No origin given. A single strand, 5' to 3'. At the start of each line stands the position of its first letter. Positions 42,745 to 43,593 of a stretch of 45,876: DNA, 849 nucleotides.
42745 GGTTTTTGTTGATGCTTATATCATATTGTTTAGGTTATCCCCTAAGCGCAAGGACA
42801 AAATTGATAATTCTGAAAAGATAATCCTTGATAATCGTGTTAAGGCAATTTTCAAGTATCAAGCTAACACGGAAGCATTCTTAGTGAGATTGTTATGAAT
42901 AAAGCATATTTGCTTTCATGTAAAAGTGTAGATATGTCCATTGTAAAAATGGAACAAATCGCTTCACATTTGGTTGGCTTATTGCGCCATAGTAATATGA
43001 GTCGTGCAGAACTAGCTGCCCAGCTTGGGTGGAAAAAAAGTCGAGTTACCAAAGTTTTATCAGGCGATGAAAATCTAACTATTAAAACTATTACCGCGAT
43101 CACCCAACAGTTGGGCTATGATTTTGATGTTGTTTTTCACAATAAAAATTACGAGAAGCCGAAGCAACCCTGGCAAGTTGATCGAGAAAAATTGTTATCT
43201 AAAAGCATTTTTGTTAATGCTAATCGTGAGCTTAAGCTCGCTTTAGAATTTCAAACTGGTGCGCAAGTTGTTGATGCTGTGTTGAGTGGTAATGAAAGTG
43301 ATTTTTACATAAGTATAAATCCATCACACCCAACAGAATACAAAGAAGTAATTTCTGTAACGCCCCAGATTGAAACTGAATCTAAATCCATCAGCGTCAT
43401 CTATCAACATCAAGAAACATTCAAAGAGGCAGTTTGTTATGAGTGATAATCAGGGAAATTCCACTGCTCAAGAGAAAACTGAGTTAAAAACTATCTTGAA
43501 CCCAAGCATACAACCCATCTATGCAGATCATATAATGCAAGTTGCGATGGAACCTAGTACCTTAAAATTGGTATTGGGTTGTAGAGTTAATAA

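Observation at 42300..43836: Coupled three-gene operon (HigB/Gp49-like, extended XRE, small SecB/DUF3467-like) in the rexAB position downstream of cI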

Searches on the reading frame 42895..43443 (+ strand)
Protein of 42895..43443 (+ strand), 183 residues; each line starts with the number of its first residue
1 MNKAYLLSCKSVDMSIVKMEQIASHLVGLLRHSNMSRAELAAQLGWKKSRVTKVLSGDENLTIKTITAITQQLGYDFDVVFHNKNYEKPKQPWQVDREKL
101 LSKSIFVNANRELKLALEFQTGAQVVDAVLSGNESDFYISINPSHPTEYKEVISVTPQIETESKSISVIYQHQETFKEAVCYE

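Call 3: search_protein_families(library=pfam, proteins=[window:42895-43443:+], max_evalue=1)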
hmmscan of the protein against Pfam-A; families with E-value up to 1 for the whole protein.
window:42895-43443:+ (183 aa): 5 families
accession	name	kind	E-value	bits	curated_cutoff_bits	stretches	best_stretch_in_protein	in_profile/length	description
PF01381.28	HTH_3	-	1e-06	29.1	23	1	32-78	7-53/55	Helix-turn-helix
PF13560.12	HTH_31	-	0.001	19.8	27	1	32-74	12-55/64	Helix-turn-helix domain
PF13443.12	HTH_26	-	0.0016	19.1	22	1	28-74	4-51/63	Cro/C1-type HTH DNA-binding domain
PF04157.22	EAP30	-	0.13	12.4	26.8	0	20-56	167-207/219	EAP30/Vps36 family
PF13744.12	HTH_37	-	0.19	12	27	1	21-77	18-75/80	Helix-turn-helix domain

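Call 4: search_protein_families(library=phrogs, proteins=[window:42895-43443:+], max_evalue=1)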
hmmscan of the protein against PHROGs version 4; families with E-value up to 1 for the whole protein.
window:42895-43443:+ (183 aa): 26 families (the best 25 are shown)
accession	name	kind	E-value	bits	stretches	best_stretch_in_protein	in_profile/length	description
phrog_1373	-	transcription regulation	1.8e-10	42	1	30-86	72-128/166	transcriptional regulator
phrog_2339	-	DNA, RNA and nucleotide metabolism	6.1e-07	30.4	1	19-88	23-93/98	HTH DNA binding protein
phrog_2328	-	transcription regulation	6e-06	27.1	1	15-89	9-82/128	transcriptional repressor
phrog_3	-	transcription regulation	6.8e-06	27.1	1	16-143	83-205/430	transcriptional repressor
phrog_8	-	transcription regulation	1.5e-05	25.7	1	22-110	162-242/346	transcriptional regulator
phrog_2439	-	transcription regulation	2e-05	24.6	1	27-107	13-88/367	transcriptional regulator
phrog_4583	-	transcription regulation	0.0002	22.3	1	21-75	10-64/81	transcriptional repressor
phrog_38135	-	unknown function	0.0024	17.8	1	62-160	195-295/441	-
phrog_4268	-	transcription regulation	0.0029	18.8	1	25-79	39-91/96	transcriptional repressor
phrog_20051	-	DNA, RNA and nucleotide metabolism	0.004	18.2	1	36-75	19-58/92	DNA binding protein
phrog_4779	-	transcription regulation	0.0042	18.6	1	29-73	10-56/98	transcriptional regulator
phrog_7241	-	transcription regulation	0.012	16.7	1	17-78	56-118/122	transcriptional regulator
phrog_2967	-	transcription regulation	0.015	15.9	1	18-76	7-65/225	transcriptional regulator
phrog_1468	-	transcription regulation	0.015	15.9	1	32-59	18-45/67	transcriptional repressor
phrog_638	-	transcription regulation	0.02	15.7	1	36-80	19-63/145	transcriptional regulator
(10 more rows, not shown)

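Call 5: search_protein_families(library=padloc, proteins=[window:42895-43443:+], max_evalue=1)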
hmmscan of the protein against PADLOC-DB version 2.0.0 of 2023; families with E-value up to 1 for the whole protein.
window:42895-43443:+ (183 aa): 10 families
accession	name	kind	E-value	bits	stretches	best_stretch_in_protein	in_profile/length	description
PDLC04758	PDC-M64B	-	9.2e-11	40.3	1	12-77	21-86/123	-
PDLC04760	PDC-M64C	-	2e-09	35.7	1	12-77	17-82/93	-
PDLC04757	PDC-M64B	-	3e-07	28.4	1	12-87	20-95/128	-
PDLC04759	PDC-M64B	-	3.6e-07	28.3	1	18-79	23-84/135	-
PDLC04762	PDC-M64C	-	1e-06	26.7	1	10-83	20-89/97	-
PDLC03982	PD-Lambda-2_B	-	5.7e-06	23.9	1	32-103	70-140/402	-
PDLC04775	PDC-M69A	-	2.5e-05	22.7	1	18-87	4-73/113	-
PDLC04761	PDC-M64C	-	0.00011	20.7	1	22-83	34-95/100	-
PDLC03665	Control_protein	-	0.00072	17.8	1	30-83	16-71/77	control protein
PDLC02926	HTH_VI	-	0.0028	15.9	1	33-90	13-70/92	-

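Call 6: search_protein_families(library=ncbifam, proteins=[window:42895-43443:+], max_evalue=1)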
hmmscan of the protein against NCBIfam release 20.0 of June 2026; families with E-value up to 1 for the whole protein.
window:42895-43443:+ (183 aa): 8 families
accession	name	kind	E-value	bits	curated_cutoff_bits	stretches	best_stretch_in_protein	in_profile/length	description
NF041951.1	phage_RstR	subfamily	0.0079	16.5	80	1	22-100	3-81/108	RstR family transcriptional repressor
TIGR02607.1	antidote_HigA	equivalog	0.013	15.3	47.7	1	29-74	15-60/81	HigA family addiction module antitoxin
NF007271.0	PRK09726.1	equivalog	0.015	15.3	79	1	15-78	6-69/88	type II toxin-antitoxin system antitoxin HipB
TIGR02684.1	dnstrm_HI1420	hypoth_equivalog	0.027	14.7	53.7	1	30-78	41-87/89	addiction module antidote protein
NF000090.1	trans_reg_VanU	equivalog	0.039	14.2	150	1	26-80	8-61/75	glycopeptide resistance transcriptional regulator VanU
NF010465.0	PRK13890.1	equivalog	0.042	13.9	96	1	26-82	10-66/121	conjugal transfer protein TrbA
TIGR03070.1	couple_hipB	subfamily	0.053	13.5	71.65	1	21-76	2-57/58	type II toxin-antitoxin system Y4mF family antitoxin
NF008853.0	PRK11891.1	equivalog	0.057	12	560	1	26-112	9-91/430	aspartate carbamoyltransferase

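Call 42: search_solved_structures(query=A5, max_evalue=0.01)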
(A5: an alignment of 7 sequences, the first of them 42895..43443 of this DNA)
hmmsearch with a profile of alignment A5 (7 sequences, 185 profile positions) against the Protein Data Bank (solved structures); distinct sequences matched with E-value up to 0.01: 0.

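Call 54: find_homologous_proteins(query=A5)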
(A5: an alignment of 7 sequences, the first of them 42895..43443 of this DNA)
Query A5 (7 sequences) (183 aa, profile of the alignment): 421 proteins with E <= 0.001 among 8000 candidates; the best 120 are listed.
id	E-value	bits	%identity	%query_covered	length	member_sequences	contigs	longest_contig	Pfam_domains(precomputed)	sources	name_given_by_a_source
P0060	7.3e-83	295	53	72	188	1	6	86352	PF01381.29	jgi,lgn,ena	-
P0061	8.9e-83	294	47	84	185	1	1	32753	PF01381.29,PF13560.13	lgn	-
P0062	1.0e-82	294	100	100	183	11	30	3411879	PF01381.29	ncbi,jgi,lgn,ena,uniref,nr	ncbi:helix-turn-helix domain-containing protein [Acinetobacter junii]|jgi:transcriptional regulator 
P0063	1.6e-82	294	56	96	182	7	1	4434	PF01381.29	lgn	-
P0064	6.3e-77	275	61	86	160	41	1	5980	PF01381.29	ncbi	ncbi:helix-turn-helix transcriptional regulator, partial [Acinetobacter baumannii]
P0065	1.2e-76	274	55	71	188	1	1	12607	PF01381.29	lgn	-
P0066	1.4e-76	274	57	92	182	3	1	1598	PF01381.29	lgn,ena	-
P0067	4.0e-76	273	50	91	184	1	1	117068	PF01381.29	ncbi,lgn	-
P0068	5.6e-76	272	59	87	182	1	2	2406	PF01381.29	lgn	-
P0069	1.5e-75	271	57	72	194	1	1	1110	PF01381.29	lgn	-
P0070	3.8e-75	269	47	86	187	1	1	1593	PF01381.29,PF13560.13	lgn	-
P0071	4.4e-75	269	43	79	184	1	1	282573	-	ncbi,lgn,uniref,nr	ncbi:helix-turn-helix domain-containing protein [Acinetobacter higginsii]|uniref:helix-turn-helix do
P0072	1.6e-74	268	54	71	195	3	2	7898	PF01381.29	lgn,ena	-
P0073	2.0e-74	267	52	72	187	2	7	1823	PF01381.29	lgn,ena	-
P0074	3.3e-74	266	56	93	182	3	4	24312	PF01381.29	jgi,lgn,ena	-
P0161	2.3e-41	159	47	64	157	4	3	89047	PF01381.29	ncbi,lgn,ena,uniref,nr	ncbi:helix-turn-helix domain-containing protein [uncultured Psychrobacter sp.]|uniref:helix-turn-hel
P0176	1.1e-31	128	49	46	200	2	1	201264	-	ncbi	ncbi:MAG: helix-turn-helix domain-containing protein [Burkholderiales bacterium]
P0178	3.8e-31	126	40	81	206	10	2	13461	PF01381.29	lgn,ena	-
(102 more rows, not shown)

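Call 55: find_encoding_contigs(protein=P0176, flank=4000, max_places=2)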
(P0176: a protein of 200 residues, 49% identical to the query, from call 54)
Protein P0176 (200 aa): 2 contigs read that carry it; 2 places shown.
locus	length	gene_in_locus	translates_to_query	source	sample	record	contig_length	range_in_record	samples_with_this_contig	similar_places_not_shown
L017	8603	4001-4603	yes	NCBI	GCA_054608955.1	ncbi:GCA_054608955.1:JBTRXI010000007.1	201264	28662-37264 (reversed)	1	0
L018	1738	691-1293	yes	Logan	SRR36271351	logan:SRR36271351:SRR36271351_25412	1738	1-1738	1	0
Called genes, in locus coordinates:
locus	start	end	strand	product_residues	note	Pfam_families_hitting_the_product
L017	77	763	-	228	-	PF13353:Fer4_12 (weak), PF04055:Radical_SAM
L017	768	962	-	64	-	PF13597:NRDD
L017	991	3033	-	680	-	PF03477:ATP-cone, PF13597:NRDD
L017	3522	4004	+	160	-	-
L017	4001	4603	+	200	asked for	-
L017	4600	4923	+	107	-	-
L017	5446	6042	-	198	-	PF00440:TetR_N, PF16859:TetR_C_11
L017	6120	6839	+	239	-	PF00106:adh_short, PF08659:KR, PF23441:SDR, PF13561:adh_short_C2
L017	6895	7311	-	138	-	PF01850:PIN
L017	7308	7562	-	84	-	PF22513:FitA-like_RHH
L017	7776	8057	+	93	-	PF08681:TacA1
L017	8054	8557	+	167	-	PF00583:Acetyltransf_1, PF13673:Acetyltransf_10, PF13508:Acetyltransf_7, PF08445:FR47 (weak)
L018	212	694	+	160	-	-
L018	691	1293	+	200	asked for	-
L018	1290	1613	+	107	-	-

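Call 56: find_encoding_contigs(protein=P0161, flank=4000, max_places=2)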
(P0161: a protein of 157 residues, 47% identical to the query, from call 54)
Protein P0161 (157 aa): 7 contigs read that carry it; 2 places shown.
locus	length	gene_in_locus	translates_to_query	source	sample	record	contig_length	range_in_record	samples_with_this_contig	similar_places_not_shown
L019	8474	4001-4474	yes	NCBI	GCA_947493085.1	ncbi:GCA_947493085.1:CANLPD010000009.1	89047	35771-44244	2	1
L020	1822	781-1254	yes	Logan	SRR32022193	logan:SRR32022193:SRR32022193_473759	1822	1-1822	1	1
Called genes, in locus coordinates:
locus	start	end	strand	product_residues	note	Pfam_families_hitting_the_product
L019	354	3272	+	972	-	PF00005:ABC_tran (faint), PF02463:SMC_N (faint), PF03193:RsgA_GTPase (faint), PF13191:AAA_16 (faint), PF13304:AAA_21 (faint), PF13401:AAA_22 (faint), PF17760:UvrA_inter, PF17755:UvrA_DNA-bind, +2 more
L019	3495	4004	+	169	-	-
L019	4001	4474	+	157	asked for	PF01381:HTH_3 (weak)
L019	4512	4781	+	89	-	-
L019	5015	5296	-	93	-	PF04456:DUF503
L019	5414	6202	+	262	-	PF06738:ThrE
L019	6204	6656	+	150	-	PF12821:ThrE_2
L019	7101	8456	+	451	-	PF03486:HI0933_like (faint), PF07992:Pyr_redox_2, PF13738:Pyr_redox_3, PF00070:Pyr_redox, PF02852:Pyr_redox_dim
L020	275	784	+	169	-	-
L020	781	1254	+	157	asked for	PF01381:HTH_3 (weak)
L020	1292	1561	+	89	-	-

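Call 57: find_encoding_contigs(protein=P0178, flank=4000, max_places=2)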
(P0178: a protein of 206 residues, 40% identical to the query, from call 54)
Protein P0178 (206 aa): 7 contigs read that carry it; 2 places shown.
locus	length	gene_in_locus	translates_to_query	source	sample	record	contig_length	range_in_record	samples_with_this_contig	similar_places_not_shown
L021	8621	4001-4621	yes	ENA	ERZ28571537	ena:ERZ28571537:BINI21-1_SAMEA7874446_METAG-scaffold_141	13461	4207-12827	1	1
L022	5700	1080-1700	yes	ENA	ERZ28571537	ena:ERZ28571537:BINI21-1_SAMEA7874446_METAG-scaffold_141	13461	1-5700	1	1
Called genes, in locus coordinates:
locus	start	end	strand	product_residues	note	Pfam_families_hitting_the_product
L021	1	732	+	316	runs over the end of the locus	PF01051:Rep3_N, PF21205:Rep3_C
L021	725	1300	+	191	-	-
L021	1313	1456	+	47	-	-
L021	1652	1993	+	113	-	PF26421:Avidin_like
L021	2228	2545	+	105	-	-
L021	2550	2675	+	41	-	-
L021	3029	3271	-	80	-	-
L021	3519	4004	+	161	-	-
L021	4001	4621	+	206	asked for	PF01381:HTH_3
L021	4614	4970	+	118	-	-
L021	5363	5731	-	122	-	PF21983:NikA-like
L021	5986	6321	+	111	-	-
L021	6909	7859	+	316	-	PF01051:Rep3_N, PF21205:Rep3_C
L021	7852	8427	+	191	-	-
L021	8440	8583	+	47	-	-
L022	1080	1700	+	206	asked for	PF01381:HTH_3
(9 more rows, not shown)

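Call 59: search_protein_families(library=pfam, proteins=[L017:3522-4001:+, L021:3519-4001:+, L019:3495-4001:+, L017:4600-4920:+, L021:4614-4967:+, L019:4512-4778:+, L017:4001-4600:+, L021:4001-4618:+], max_evalue=10)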
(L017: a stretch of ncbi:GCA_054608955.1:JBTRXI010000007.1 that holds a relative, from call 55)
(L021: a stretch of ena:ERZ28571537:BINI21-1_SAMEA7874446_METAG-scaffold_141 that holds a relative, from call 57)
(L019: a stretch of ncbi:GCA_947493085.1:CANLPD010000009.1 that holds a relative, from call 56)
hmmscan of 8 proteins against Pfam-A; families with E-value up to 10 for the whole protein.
L017:3522-4001:+ (160 aa): 1 family
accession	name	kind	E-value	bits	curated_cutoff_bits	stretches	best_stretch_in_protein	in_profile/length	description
PF05973.20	Gp49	-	0.21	12.1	23.9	1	100-133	42-79/90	Phage derived protein Gp49-like (DUF891)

L021:3519-4001:+ (161 aa): 1 family
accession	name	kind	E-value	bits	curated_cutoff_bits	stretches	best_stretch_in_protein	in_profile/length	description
PF05973.20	Gp49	-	0.038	14.5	23.9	1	94-137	36-81/90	Phage derived protein Gp49-like (DUF891)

L019:3495-4001:+ (169 aa): 1 family
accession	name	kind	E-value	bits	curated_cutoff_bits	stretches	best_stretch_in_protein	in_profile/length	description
PF05995.18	CDO_I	-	0.021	14.8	23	1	69-122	22-75/170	Cysteine dioxygenase type I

L017:4600-4920:+ (107 aa): 1 family
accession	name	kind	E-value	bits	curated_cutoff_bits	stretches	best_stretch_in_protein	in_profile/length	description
PF01025.24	GrpE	-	0.028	14.5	25.8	1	69-104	66-103/165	GrpE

L021:4614-4967:+ (118 aa): 1 family
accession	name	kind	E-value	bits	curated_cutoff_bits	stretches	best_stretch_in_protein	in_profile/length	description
PF07624.16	PSD2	-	0.0055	16.8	25.8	1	17-55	19-57/74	Protein of unknown function (DUF1585)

L019:4512-4778:+ (89 aa): 0 families

L017:4001-4600:+ (200 aa): 2 families
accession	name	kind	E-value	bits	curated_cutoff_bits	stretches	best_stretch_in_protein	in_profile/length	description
PF01381.28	HTH_3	-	0.00039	20.8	23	1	47-92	9-54/55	Helix-turn-helix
PF13560.12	HTH_31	-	0.0016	19.1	27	1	35-79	2-47/64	Helix-turn-helix domain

L021:4001-4618:+ (206 aa): 9 families
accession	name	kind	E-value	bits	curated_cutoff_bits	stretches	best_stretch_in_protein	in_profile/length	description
PF01381.28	HTH_3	-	1.4e-07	31.8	23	1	47-90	10-53/55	Helix-turn-helix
PF13744.12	HTH_37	-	0.00077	19.7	27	1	30-92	15-78/80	Helix-turn-helix domain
PF13560.12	HTH_31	-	0.049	14.4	27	1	47-74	15-43/64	Helix-turn-helix domain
PF13443.12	HTH_26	-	0.068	13.9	22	1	45-88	9-53/63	Cro/C1-type HTH DNA-binding domain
PF01628.27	HrcA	-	0.097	13.1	22.2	1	71-200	80-196/215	HrcA protein C terminal domain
PF24034.1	DUF7343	-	0.12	12.6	27.6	1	47-68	19-40/62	Domain of unknown function (DUF7343)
PF01978.25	TrmB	-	0.16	12.3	25.6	1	38-68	14-44/68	Sugar-specific transcriptional regulator TrmB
PF22083.2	I-HmuI_NUMOD-like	-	0.23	11.5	27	1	50-72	16-38/46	DNA endonuclease I-HmuI-like, NUMOD-like domain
PF12840.13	HTH_20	-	0.26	11.7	27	1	37-62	8-34/51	Helix-turn-helix domain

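Call 90: search_solved_structures(query=A7, max_evalue=1)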
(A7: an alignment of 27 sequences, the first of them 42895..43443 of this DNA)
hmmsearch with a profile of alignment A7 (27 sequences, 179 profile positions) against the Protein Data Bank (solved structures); distinct sequences matched with E-value up to 1: 17.
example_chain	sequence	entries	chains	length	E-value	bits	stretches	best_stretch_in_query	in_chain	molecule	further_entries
3trb_A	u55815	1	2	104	0.021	17.7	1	34-75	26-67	Virulence-associated protein I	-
4yg1_A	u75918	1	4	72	0.055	16.4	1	22-75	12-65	Antitoxin HipB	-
1y9q_A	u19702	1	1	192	0.058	16.3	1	19-85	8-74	transcriptional regulator, HTH_3 family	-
4yg4_A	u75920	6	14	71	0.059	16.3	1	22-75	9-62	Antitoxin HipB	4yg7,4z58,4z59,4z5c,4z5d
2wiu_B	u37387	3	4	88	0.087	15.7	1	22-75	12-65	HTH-TYPE TRANSCRIPTIONAL REGULATOR HIPB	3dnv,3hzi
5k98_B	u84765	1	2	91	0.088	15.7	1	21-75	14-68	Antitoxin HipB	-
9sf2_A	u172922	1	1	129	0.11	15.4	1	29-85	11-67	Transcriptional regulator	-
5jlu_A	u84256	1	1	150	0.12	15.2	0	16-55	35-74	Adhesin competence repressor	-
5jls_A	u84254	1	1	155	0.13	15.2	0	16-54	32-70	Adhesin competence repressor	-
4z5h_A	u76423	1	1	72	0.13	15.2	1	22-75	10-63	Antitoxin HipB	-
5ycl_A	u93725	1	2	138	0.42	13.5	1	48-75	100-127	Antitoxin HigA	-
5ifg_B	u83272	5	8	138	0.42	13.5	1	48-75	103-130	Antitoxin HigA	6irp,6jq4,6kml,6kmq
2b5a_A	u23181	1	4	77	0.42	13.5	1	32-85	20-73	C.BclI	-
4i6t_A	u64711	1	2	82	0.86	12.5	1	33-84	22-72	Regulatory protein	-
3tyr_A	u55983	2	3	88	0.89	12.4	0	25-78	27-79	Transcriptional regulator | Predicted transcriptional regulator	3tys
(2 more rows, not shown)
